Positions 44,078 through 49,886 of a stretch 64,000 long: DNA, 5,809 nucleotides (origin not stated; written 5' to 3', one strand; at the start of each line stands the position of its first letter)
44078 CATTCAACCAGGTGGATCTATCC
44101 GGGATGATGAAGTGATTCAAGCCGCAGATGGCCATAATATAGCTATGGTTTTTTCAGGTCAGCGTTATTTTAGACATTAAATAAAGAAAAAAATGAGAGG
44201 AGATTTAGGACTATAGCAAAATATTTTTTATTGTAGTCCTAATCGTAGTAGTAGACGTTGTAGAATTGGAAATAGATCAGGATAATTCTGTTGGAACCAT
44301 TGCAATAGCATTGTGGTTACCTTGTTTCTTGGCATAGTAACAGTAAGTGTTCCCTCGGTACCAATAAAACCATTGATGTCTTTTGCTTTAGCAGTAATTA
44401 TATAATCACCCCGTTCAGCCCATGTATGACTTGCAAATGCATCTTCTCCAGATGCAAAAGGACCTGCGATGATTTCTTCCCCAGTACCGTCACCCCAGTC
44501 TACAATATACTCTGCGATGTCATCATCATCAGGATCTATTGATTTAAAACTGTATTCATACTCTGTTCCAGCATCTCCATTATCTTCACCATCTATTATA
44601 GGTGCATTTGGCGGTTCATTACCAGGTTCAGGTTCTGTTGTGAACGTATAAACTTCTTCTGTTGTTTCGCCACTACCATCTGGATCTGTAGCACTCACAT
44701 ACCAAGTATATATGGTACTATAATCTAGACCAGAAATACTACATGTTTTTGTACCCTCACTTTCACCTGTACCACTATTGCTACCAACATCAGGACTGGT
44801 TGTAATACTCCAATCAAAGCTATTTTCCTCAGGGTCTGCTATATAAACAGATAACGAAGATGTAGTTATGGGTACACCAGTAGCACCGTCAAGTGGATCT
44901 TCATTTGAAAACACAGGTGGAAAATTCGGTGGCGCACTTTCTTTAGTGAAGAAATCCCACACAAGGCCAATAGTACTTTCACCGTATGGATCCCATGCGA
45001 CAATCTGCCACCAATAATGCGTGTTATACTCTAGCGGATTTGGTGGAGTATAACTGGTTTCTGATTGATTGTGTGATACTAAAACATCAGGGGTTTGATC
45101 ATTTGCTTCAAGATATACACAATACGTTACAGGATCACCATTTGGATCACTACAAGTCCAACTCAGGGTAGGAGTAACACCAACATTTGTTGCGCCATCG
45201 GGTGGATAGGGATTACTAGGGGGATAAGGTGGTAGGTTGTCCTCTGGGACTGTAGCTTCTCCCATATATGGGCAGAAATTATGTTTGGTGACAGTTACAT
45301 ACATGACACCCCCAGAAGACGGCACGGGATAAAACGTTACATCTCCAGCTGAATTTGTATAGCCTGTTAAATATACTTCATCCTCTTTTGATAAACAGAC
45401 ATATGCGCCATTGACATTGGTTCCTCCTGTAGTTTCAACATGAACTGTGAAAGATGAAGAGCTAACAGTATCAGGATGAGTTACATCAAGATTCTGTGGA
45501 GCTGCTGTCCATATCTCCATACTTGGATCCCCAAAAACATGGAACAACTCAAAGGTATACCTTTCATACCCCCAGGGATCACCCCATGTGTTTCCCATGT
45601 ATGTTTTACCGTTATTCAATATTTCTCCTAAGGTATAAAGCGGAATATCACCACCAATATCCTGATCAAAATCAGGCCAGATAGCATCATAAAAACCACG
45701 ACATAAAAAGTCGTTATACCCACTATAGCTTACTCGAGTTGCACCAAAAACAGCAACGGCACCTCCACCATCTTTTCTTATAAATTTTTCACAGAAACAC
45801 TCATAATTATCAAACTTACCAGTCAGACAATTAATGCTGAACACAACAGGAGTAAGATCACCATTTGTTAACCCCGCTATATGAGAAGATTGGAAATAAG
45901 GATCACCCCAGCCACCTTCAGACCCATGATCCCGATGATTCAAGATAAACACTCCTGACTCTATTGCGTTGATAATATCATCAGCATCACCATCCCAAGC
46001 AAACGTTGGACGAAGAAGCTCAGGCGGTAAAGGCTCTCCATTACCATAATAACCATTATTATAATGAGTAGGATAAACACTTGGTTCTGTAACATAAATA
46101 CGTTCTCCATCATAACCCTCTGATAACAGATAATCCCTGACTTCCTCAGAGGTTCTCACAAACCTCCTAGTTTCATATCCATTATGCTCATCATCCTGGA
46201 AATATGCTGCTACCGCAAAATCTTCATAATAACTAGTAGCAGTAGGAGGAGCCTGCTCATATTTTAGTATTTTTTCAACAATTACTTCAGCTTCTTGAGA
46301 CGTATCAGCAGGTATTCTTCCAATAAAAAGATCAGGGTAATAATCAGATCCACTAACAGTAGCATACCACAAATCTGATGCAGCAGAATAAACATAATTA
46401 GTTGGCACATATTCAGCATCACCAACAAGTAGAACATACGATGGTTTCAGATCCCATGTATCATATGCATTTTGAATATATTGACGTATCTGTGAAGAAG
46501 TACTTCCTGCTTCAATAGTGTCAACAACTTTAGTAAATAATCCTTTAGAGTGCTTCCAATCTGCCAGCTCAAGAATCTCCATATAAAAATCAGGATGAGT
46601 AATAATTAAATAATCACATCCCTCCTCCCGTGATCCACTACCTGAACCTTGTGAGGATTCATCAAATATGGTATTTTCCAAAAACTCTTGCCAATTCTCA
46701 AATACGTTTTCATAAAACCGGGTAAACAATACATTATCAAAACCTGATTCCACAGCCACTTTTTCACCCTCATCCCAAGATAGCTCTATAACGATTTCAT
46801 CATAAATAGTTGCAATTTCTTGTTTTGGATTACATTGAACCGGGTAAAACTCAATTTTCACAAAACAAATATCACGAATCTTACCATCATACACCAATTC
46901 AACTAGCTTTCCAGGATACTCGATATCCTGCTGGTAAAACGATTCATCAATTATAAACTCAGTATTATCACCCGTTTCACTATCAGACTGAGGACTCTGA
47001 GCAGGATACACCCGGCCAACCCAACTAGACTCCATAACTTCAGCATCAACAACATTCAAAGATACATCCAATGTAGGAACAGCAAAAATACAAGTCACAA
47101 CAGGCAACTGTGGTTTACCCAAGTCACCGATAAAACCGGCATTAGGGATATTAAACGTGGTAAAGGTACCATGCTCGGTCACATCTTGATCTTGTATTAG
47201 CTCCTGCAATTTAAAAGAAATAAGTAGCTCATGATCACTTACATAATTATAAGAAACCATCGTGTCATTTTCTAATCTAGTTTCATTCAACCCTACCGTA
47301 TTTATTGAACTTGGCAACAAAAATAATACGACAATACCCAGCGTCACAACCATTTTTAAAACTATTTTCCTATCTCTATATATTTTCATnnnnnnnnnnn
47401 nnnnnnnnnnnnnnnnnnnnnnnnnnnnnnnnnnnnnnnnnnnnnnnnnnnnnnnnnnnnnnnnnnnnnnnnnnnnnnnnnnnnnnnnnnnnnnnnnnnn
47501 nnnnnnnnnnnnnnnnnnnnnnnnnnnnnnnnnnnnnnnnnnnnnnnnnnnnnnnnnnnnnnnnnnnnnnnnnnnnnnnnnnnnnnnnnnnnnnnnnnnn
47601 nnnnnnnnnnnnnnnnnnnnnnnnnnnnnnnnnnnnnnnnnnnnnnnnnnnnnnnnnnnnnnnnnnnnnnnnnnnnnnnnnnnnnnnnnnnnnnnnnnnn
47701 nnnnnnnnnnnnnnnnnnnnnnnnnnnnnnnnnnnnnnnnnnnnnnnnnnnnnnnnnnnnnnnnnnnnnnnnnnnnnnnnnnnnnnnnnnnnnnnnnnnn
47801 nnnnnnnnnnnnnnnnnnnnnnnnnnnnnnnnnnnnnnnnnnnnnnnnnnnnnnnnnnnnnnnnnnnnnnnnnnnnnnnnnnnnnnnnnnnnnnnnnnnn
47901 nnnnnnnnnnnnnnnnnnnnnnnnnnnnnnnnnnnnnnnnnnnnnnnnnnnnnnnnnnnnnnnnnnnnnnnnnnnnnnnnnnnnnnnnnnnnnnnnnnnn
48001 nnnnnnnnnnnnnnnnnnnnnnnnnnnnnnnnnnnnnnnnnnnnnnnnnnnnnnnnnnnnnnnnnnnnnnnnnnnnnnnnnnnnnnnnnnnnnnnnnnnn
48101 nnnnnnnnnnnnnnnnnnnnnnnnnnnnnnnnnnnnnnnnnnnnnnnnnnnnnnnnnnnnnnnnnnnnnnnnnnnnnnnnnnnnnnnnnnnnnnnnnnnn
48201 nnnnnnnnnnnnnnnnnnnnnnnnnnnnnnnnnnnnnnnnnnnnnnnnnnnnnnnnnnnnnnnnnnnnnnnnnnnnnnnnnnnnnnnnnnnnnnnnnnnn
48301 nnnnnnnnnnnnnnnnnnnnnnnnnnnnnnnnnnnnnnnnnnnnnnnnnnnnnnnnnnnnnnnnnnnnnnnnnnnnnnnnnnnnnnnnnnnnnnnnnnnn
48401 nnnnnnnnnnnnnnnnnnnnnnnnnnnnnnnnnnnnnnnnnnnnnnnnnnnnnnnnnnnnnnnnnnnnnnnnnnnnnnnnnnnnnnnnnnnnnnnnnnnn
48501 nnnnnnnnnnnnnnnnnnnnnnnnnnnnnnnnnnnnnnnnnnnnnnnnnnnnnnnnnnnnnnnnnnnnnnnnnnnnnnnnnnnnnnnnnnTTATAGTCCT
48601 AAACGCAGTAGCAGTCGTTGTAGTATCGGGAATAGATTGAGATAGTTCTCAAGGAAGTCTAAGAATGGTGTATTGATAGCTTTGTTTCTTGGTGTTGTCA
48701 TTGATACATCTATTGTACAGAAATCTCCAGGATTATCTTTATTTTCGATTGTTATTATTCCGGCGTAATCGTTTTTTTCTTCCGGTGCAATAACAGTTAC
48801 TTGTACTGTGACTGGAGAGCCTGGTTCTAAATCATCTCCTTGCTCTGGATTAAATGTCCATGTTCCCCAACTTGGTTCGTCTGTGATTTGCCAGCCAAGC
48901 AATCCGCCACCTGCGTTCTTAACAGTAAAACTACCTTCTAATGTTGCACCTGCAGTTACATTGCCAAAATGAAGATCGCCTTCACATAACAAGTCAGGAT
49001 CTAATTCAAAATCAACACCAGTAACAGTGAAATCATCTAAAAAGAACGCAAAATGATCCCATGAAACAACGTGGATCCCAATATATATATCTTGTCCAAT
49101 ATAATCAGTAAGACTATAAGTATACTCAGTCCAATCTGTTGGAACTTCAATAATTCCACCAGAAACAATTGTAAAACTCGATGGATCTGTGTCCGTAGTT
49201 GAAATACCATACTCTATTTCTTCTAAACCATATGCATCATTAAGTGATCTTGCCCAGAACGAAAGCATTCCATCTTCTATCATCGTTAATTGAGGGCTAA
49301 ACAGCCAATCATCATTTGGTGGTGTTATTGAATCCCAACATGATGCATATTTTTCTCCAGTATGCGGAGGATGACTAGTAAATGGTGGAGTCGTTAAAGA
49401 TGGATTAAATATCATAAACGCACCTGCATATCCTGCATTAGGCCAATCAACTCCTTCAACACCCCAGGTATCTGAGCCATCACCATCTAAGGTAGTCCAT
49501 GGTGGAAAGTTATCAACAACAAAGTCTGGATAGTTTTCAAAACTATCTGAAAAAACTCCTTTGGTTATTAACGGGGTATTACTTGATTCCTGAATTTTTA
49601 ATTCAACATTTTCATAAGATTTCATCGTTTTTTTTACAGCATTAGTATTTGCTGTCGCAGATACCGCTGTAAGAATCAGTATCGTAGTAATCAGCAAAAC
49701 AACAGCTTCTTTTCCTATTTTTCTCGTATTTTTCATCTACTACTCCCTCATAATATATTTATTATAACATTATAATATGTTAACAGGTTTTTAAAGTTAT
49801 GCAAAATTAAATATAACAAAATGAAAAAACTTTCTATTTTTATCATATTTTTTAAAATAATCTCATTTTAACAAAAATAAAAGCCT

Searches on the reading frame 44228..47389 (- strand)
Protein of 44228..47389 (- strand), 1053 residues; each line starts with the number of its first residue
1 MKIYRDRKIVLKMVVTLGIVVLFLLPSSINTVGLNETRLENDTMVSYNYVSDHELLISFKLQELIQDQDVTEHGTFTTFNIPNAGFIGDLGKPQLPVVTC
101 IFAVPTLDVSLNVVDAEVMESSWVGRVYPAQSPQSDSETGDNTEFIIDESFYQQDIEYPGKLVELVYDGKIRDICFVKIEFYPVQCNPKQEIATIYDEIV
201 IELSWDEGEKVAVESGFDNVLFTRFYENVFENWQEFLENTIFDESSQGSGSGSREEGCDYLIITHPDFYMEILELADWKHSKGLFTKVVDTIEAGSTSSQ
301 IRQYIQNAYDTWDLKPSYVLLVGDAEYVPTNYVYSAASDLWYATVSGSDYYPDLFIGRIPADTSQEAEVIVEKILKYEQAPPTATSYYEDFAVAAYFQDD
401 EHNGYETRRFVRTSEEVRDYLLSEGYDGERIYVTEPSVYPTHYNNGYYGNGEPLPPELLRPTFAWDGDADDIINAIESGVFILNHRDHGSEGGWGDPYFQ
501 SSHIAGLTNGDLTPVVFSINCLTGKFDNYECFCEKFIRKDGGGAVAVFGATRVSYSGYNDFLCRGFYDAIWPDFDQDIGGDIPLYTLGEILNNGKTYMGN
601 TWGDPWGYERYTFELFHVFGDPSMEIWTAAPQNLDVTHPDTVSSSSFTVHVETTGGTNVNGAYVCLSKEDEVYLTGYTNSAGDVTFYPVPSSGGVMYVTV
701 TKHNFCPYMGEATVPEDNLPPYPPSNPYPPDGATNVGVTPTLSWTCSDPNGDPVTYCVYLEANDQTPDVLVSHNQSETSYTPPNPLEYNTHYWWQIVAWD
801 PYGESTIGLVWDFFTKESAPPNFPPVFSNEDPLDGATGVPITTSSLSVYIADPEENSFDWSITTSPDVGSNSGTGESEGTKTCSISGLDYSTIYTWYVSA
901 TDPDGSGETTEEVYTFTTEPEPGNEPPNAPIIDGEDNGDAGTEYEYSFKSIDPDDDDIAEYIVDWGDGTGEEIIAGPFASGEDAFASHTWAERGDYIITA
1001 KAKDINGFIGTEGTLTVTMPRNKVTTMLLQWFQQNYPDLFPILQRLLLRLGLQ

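Call 7: search_protein_families(library=ncbifam, proteins=[window:44228-47389:-], max_evalue=1)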
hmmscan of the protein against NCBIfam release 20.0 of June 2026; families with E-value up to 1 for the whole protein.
window:44228-47389:- (1053 aa): 3 families
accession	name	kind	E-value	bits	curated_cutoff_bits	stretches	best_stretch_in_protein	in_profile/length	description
NF033707.1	T9SS_sortase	equivalog_domain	1.2e-30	105.9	420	1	255-631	364-737/1095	type IX secretion system sortase PorU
NF052324.1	PorU_rel_Nterm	equivalog_domain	4.1e-10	38.5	450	2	471-640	615-779/879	putative type IX secretion system sortase PorU2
NF058578.1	CPR_pilus_PamR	equivalog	0.0019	17.1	300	1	963-1007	185-227/297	pilus system RbmA-like protein PamR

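Call 8: search_protein_families(library=pfam, proteins=[window:44228-47389:-], max_evalue=1)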
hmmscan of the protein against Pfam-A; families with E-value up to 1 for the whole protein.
window:44228-47389:- (1053 aa): 10 families
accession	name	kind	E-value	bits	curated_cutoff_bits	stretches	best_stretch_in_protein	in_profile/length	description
PF01364.23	Peptidase_C25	-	1.7e-74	251.8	23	1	260-625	1-373/374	Peptidase family C25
PF08126.16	Propeptide_C25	-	1.4e-18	67.2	22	1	57-210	24-177/205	Propeptide_C25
PF18911.6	PKD_4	-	2.4e-08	34.4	27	1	924-1018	1-84/85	PKD domain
PF03785.20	Peptidase_C25_C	-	7.5e-07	29.4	25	1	631-708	1-74/79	Peptidase family C25, C terminal ig-like domain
PF13205.12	Big_5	-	1.3e-05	26.2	23.6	2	728-797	11-84/105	Bacterial Ig-like domain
PF25788.1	Ig_Rha78A_N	-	0.00048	20.8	27.4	1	739-806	19-91/105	Rha78A-like, N-terminal immunoglobulin domain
PF00801.26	PKD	-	0.001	19.5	23.5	1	945-1007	16-70/80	PKD domain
PF06956.16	RtcR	-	0.017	15.1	23.1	1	262-322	32-92/183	Regulator of RNA terminal phosphate cyclase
PF00041.27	fn3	-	0.088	13.5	25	0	859-915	31-83/84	Fibronectin type III domain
PF04360.17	Serglycin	-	0.21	12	30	1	165-254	17-103/149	Serglycin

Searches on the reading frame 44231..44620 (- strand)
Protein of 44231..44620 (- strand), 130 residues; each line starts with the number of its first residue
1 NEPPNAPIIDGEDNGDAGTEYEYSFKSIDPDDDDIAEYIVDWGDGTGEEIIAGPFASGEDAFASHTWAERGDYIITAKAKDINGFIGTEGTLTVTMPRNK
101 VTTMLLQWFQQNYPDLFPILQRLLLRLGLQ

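Call 74: predict_structure(alignment_id=A7)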
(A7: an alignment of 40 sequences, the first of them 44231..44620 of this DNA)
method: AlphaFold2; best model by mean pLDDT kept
length: 130 residues; sequences in the alignment: 40
mean_pLDDT: 93.6   pTM: 0.74
mean pLDDT of the five models: 93.6, 93.5, 92.9, 92.7, 91.9
residues with pLDDT >= 90: 105; 70-90: 19; 50-70: 6; < 50: 0
segments of 3 or more residues with pLDDT < 50: none
pLDDT, mean of each block of 10 residues (from residue 1): 97 96 98 98 98 98 97 98 98 89 73 89 86
secondary structure, 60 per line:
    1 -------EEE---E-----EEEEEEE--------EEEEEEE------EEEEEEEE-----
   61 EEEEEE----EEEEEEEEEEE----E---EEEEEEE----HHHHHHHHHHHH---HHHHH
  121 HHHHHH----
elements in order: E8-10 E20-26 E35-41 E48-55 E61-66 E71-81 E90-96 H101-112 H116-126

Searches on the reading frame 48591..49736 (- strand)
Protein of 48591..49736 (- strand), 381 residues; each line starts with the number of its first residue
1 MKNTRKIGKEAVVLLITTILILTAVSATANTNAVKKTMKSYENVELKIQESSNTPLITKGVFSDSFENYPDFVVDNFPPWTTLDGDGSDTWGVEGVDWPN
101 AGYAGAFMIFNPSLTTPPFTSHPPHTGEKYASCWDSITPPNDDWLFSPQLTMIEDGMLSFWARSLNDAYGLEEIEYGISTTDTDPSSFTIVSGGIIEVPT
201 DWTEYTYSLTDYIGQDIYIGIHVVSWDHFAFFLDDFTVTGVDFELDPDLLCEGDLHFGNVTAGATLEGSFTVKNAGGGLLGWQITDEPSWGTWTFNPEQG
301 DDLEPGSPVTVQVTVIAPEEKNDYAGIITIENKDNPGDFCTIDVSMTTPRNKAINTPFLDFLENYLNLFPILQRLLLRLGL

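Call 7: search_protein_families(library=ncbifam, proteins=[window:48591-49736:-], max_evalue=1)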
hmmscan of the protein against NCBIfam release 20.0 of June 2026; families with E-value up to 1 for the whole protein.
window:48591-49736:- (381 aa): 2 families
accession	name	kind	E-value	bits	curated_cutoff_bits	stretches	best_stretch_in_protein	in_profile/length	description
NF038128.1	choice_anch_J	domain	3.3e-15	56.7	30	1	134-238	52-162/162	choice-of-anchor J domain-containing protein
NF012200.0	choice_anch_D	domain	6.1e-06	26.7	45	1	238-335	5-106/108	choice-of-anchor D domain-containing protein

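Call 8: search_protein_families(library=pfam, proteins=[window:48591-49736:-], max_evalue=1)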
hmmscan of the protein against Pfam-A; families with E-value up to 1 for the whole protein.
window:48591-49736:- (381 aa): 3 families
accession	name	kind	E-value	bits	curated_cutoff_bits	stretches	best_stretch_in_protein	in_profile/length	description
PF10633.15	NPCBM_assoc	-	0.018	15.7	24.4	1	293-320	34-63/78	NPCBM-associated, NEW3 domain of alpha-galactosidase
PF22544.2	HYDIN_VesB_CFA65-like_Ig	-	0.068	13.8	25.5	1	255-334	10-88/100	HYDIN/CFA65/VesB-like, Ig-like domain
PF02018.23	CBM_4_9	-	0.38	11.6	25.9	0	158-210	67-117/136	Carbohydrate binding domain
